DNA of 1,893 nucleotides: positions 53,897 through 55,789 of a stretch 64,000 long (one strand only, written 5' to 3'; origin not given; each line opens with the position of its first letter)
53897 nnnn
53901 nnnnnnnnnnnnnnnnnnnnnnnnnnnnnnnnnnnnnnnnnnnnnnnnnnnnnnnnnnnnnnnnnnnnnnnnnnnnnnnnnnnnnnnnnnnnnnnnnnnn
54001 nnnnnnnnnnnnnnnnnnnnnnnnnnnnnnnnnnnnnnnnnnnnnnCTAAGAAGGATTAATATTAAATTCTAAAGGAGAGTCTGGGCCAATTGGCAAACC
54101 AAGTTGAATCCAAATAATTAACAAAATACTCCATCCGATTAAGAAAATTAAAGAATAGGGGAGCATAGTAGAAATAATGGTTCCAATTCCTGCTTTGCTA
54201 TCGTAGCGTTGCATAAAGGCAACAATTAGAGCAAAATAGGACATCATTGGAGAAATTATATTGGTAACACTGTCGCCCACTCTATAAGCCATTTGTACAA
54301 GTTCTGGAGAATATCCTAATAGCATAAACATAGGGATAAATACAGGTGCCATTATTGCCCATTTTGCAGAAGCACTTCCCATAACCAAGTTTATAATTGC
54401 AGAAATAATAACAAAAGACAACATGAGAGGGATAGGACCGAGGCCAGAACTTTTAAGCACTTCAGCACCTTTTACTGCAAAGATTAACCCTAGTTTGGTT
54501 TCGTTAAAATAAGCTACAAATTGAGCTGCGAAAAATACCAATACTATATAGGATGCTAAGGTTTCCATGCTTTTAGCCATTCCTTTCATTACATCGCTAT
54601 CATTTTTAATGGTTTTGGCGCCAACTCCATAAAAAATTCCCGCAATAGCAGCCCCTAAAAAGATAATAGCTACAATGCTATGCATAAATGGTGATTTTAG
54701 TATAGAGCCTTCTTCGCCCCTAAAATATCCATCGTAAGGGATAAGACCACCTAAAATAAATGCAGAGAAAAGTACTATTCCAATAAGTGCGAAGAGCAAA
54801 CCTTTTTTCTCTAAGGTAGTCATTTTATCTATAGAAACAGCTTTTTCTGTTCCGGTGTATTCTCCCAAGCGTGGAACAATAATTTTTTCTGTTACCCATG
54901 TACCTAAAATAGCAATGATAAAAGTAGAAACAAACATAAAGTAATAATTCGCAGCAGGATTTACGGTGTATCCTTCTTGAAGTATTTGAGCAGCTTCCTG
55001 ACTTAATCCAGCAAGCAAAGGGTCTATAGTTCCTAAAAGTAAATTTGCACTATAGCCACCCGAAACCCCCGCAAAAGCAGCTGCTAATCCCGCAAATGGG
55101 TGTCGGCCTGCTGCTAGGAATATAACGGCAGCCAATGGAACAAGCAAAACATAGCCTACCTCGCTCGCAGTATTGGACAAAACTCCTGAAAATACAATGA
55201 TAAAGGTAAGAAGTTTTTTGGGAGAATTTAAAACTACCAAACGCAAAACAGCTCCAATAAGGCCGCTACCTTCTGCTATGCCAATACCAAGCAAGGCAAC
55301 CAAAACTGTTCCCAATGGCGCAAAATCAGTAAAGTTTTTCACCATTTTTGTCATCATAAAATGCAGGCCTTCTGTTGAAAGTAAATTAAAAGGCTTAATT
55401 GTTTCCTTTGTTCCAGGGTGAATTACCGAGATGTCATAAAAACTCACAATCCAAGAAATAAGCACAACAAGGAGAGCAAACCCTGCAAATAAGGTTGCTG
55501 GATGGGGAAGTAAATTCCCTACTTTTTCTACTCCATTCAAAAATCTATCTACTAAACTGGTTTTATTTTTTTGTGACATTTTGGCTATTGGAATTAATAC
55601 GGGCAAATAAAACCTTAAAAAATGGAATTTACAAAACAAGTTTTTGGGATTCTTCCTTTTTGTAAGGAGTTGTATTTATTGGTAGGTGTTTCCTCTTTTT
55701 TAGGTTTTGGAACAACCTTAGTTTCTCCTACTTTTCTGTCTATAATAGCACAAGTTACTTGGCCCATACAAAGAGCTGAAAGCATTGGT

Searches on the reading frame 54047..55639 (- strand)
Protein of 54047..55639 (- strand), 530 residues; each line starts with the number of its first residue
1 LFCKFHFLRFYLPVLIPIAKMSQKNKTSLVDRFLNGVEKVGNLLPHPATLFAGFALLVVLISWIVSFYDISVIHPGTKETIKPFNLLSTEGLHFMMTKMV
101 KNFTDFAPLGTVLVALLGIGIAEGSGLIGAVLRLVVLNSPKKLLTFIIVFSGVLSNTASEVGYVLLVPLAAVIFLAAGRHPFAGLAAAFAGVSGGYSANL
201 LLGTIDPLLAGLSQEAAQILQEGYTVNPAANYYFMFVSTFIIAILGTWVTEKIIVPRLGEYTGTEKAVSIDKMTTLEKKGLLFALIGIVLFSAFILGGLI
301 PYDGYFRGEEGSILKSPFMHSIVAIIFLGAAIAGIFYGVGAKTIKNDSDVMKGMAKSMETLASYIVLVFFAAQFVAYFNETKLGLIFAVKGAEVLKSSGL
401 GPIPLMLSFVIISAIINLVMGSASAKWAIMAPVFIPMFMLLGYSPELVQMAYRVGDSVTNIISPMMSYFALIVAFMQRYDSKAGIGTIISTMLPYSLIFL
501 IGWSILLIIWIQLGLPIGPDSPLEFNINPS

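Call 55: search_protein_families(library=ncbifam, proteins=[window:54047-55639:-], max_evalue=1e-10)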
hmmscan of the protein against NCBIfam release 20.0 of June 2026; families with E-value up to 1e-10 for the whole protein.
window:54047-55639:- (530 aa): 2 families
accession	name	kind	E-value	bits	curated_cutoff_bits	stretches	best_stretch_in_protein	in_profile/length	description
TIGR00819.1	ydaH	subfamily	1.2e-172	575.1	753.55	1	21-522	1-515/521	AbgT family antimetabolite efflux transporter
NF008459.0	PRK11339.1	equivalog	2.1e-116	389.8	864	1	21-520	3-502/508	p-aminobenzoyl-glutamate transporter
